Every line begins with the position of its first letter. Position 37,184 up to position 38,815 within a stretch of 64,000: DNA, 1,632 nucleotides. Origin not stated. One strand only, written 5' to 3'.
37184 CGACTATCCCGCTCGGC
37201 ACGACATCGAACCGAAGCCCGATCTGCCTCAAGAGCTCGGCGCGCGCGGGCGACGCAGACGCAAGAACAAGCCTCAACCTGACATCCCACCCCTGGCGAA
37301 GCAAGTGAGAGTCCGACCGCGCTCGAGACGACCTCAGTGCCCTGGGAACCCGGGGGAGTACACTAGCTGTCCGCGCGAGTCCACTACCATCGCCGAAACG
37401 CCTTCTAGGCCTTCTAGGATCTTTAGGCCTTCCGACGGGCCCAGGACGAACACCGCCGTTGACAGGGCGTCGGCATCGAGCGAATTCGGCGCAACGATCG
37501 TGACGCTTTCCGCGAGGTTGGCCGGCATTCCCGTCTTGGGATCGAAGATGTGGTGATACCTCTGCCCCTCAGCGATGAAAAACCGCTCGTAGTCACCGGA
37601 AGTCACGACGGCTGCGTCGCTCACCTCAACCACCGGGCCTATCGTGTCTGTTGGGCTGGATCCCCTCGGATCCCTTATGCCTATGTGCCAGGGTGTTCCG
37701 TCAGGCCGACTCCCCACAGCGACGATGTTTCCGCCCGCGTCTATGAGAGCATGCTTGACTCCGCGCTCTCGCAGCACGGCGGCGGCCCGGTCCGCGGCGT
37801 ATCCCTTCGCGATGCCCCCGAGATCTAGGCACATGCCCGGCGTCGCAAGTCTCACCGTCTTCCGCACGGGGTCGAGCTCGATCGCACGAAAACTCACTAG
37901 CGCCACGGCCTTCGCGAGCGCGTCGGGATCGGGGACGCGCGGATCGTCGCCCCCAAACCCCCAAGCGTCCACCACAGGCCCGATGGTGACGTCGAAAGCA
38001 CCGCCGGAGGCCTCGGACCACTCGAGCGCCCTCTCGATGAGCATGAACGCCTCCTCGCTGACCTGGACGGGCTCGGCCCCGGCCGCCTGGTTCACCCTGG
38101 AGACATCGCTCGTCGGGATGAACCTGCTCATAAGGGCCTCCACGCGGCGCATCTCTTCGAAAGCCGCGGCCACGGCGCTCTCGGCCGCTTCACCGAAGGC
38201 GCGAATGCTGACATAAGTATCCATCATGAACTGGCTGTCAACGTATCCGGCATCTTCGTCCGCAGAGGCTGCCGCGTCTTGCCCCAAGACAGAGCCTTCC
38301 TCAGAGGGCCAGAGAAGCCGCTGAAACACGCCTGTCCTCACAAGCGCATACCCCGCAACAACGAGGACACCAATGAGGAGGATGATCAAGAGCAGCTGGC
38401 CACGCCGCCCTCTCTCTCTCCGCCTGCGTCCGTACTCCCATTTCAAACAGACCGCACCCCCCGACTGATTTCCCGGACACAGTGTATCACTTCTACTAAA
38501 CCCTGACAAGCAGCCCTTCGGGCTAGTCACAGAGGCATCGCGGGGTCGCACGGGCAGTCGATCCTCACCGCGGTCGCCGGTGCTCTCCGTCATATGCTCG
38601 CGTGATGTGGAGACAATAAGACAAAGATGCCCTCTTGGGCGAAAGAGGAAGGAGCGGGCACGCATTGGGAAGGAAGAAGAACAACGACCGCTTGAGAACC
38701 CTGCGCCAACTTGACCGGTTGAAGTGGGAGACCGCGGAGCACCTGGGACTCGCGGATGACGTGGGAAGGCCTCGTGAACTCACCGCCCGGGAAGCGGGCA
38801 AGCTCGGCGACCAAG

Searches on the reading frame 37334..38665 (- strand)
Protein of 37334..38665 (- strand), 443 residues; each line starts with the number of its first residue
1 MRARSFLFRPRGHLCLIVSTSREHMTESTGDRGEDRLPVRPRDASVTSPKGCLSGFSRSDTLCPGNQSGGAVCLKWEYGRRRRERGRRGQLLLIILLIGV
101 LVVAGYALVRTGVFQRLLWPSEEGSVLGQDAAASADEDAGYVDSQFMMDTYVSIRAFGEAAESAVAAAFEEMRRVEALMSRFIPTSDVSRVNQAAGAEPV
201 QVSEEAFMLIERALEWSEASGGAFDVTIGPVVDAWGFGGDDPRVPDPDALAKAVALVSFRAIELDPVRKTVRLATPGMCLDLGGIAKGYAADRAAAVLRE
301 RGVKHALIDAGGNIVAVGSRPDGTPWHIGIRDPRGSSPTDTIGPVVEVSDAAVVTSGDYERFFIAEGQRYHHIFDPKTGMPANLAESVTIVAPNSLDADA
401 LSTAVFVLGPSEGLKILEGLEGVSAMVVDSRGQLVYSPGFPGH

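Call 84: search_protein_families(library=pfam, proteins=[window:37334-38665:-], max_evalue=0.00001)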
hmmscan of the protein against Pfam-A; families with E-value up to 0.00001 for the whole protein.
window:37334-38665:- (443 aa): 1 family
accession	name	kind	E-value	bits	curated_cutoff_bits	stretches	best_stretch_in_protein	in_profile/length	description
PF02424.20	ApbE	-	1.9e-98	329.7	25.6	1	148-426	1-265/266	ApbE family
